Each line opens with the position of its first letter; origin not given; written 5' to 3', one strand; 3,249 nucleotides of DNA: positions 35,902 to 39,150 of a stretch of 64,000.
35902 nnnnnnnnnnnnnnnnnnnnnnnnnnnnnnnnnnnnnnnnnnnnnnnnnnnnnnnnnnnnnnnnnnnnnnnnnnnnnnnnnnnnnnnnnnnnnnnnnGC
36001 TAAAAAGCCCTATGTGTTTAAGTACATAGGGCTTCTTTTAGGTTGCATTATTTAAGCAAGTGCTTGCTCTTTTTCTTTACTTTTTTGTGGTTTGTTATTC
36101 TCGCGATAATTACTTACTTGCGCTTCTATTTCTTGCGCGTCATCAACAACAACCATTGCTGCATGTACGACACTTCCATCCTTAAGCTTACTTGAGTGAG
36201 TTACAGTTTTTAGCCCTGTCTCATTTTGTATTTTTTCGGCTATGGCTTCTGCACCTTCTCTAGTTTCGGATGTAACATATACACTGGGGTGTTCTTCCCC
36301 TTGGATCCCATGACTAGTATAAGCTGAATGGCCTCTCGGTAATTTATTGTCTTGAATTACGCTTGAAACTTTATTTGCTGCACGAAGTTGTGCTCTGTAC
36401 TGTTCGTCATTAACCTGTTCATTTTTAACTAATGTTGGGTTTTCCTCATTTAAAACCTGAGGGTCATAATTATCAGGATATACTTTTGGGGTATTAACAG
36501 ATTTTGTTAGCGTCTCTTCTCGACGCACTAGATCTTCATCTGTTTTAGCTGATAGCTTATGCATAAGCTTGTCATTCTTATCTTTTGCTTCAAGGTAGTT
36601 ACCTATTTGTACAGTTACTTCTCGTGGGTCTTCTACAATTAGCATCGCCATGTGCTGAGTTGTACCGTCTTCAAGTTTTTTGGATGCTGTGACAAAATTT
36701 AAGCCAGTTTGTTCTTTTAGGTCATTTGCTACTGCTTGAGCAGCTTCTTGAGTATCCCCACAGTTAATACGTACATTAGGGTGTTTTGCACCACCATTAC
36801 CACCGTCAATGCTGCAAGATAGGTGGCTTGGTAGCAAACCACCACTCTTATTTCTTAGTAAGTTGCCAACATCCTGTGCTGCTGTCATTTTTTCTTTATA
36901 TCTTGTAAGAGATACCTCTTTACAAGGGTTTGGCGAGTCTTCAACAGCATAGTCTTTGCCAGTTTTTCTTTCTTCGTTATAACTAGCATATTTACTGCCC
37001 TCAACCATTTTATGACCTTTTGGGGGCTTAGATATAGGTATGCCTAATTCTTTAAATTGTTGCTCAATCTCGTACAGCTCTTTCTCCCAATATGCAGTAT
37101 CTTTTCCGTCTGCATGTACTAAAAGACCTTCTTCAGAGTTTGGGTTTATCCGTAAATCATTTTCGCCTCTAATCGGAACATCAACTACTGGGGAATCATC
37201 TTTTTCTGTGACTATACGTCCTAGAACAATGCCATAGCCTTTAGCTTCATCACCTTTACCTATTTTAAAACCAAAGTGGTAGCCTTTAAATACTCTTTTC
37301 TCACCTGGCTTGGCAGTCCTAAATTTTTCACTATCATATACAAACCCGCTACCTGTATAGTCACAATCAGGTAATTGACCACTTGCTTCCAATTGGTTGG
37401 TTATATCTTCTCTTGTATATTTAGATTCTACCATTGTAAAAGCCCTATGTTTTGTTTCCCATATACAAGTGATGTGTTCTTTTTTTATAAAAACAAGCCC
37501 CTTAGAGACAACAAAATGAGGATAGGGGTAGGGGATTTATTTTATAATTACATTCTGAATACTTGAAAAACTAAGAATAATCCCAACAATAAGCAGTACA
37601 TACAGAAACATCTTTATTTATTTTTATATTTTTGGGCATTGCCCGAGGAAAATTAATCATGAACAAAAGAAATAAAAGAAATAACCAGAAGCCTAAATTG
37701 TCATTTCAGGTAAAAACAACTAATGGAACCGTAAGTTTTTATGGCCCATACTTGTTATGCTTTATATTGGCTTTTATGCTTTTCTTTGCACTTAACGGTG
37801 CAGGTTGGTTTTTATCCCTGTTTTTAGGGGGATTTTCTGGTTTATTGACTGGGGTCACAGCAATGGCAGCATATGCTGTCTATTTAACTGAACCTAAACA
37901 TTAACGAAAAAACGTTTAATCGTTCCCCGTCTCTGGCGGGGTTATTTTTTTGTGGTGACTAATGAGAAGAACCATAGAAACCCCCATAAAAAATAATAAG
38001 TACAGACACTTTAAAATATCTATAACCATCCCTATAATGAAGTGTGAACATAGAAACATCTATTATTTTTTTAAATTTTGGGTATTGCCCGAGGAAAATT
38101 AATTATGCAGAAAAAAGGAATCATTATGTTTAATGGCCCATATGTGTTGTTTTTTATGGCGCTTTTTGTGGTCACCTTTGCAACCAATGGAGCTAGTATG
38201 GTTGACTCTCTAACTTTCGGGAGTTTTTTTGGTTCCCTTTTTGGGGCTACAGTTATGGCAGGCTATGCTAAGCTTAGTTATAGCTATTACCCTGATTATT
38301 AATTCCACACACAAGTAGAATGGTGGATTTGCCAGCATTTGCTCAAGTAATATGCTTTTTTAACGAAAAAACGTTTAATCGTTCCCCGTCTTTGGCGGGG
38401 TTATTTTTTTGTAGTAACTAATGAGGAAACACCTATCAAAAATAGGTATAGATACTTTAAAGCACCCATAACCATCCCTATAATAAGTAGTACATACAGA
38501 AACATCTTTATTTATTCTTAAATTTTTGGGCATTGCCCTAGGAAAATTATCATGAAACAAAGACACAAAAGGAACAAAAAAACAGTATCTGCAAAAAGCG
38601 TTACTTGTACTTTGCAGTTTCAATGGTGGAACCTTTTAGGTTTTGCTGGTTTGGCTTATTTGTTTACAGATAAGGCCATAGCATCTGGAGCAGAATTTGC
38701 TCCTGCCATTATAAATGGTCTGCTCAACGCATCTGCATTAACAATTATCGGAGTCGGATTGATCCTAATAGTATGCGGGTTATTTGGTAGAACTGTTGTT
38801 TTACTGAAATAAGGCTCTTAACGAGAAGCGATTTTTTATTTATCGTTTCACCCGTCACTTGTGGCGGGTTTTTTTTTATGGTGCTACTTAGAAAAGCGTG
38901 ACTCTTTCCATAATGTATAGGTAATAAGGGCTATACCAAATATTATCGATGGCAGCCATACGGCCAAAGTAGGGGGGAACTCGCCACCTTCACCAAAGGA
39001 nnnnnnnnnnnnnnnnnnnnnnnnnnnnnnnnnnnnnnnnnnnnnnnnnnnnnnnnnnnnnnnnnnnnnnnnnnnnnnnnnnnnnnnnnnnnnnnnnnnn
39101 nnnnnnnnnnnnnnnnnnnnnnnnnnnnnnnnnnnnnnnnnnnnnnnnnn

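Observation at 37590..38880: Three tandem small membrane-protein genes with near-identical regulatory flanks but highly divergent coding sequences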

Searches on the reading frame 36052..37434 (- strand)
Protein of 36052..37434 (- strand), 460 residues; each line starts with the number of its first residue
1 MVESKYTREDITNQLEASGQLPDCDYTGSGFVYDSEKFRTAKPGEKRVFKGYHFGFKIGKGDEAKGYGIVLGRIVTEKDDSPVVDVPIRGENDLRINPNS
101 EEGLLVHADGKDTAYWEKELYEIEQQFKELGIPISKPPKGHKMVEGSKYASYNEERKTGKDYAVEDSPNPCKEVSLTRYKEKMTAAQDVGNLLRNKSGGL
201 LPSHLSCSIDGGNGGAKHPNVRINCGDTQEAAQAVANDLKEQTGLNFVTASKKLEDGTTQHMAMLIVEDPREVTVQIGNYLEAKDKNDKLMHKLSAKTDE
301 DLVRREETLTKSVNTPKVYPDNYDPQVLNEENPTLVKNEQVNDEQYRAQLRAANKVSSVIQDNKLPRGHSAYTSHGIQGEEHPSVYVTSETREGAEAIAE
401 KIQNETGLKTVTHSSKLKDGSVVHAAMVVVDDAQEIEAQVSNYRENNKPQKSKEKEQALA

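Call 10: search_protein_families(library=pfam, proteins=[window:36052-37434:-], max_evalue=1)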
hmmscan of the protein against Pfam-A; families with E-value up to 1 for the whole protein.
window:36052-37434:- (460 aa): 2 families
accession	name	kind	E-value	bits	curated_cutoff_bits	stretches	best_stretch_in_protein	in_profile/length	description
PF01985.26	CRS1_YhbY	-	0.1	13.4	27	0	218-252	42-77/84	CRS1 / YhbY (CRM) domain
PF10276.14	zf-CHCC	-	0.23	12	27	0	210-231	7-28/37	Zinc-finger domain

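Call 11: list_cluster_members(proteins=[window:37659-37901:+, window:38105-38299:+, window:38552-38809:+, window:36055-37434:-, window:38887-39975:-, window:39999-41153:-])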
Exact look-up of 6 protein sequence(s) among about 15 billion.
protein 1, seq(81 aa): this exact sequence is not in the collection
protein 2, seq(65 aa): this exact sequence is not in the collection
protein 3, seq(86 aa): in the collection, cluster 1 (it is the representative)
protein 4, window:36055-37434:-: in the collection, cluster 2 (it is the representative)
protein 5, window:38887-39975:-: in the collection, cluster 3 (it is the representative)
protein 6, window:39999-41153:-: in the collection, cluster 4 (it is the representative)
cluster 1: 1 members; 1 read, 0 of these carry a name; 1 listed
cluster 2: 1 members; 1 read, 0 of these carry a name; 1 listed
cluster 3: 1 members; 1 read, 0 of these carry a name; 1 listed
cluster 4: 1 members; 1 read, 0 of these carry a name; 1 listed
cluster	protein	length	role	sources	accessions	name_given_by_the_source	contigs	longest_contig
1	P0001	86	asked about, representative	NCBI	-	-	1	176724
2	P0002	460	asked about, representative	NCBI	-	-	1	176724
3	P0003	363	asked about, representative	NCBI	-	-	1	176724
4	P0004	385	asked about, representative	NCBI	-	-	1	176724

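Call 12: search_protein_families(library=ncbifam, proteins=[window:36055-37434:-], max_evalue=1)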
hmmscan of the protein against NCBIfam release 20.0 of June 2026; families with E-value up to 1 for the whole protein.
window:36055-37434:- (460 aa): 2 families
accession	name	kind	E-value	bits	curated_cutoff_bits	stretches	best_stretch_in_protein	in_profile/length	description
NF049979.1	AlphHSDSHdhA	equivalog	0.15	11.5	350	0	380-448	25-93/258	7alpha-hydroxysteroid dehydrogenase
NF004199.0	PRK05653.1-4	equivalog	0.34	10.4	301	0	220-279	31-90/247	3-oxoacyl-ACP reductase FabG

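Call 33: search_protein_families(library=padloc, proteins=[P0001, P0002], max_evalue=1)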
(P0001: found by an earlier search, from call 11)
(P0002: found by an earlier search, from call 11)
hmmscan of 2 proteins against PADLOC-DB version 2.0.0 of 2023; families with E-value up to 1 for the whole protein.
P0001 (86 aa): 0 families

P0002 (460 aa): 0 families

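Call 34: search_protein_families(library=phrogs, proteins=[P0001, P0002], max_evalue=1)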
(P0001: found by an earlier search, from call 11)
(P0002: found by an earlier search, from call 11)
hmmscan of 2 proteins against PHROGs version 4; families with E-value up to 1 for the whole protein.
P0001 (86 aa): 0 families

P0002 (460 aa): 2 families
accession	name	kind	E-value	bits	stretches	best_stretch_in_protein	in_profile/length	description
phrog_19494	-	unknown function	0.1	13.7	0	231-267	66-102/120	-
phrog_18031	-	unknown function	0.3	12.4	1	341-359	24-42/45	-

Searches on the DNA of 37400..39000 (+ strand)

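Call 38: search_rna_families(source=window, start=37400, end=39000, threshold=evalue, max_evalue=10)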
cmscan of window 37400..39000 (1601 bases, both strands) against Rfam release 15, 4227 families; matches with E-value up to 10: 20.
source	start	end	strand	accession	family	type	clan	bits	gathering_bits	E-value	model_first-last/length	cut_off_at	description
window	38780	38875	+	RF01401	rseX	Gene; sRNA;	-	32.3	50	0.098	1-94/94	no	rseX Hfq binding RNA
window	37857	37951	+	RF00034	RprA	Gene; sRNA;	-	26.6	70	2.1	1-108/108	no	RprA RNA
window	38774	38879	+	RF00034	RprA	Gene; sRNA;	-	24.2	70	6.2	1-108/108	no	RprA RNA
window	38817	38882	+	RF00122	GadY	Gene; sRNA;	-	22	45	0.15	1-114/114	no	GadY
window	38816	38877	+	RF02837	anti-hemB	Gene; sRNA;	-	21.8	49.5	0.026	1-81/81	no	Burkholderia RNA 7 (anti-hemB)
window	38083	38161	+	RF02054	STnc420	Gene; sRNA;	-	18.9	70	1.7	1-58/58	no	Salmonella enterica sRNA STnc420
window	38824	38876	+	RF00057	RyhB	Gene; sRNA;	-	18.5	55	2.3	1-67/67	no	RyhB RNA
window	38046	38103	-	RF02077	STnc220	Gene; sRNA;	-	18.5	60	5.9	1-79/79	no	Salmonella enterica sRNA STnc220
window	38324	38410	+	RF01772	rnk_pseudo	Cis-reg; leader;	-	18.3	55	4.1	1-108/108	no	Pseudomonas rnk leader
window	38778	38877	+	RF01772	rnk_pseudo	Cis-reg; leader;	-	17.5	55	6.4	1-108/108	no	Pseudomonas rnk leader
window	37922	38085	+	RF00618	U4atac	Gene; snRNA; splicing;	CL00007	17.1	53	4.6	1-132/132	no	U4atac minor spliceosomal RNA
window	37478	37552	-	RF01410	BsrC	Gene; sRNA;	-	16.1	38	9.2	1-87/87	no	BsrC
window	38476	38530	-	RF02707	TeloSII_ncR33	Gene; sRNA;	-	16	105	1.6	148-206/297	no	TeloSII non coding RNA 33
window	38850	38949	-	RF02236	asX2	Gene; sRNA;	-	15.5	70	5.9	1-87/87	no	Xanthomonas sRNA asX2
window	38811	38875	+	RF02871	ncS54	Gene; sRNA;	-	15.3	43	3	1-79/79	no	Burkholderia sRNA 54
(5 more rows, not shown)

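Call 60: search_dna_similar(query=window:37540-38900:+, collection=plasmids, mode=distant, max_evalue=0.01, max_rows=8)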
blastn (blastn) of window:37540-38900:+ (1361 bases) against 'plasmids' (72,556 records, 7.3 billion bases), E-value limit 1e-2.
No match.
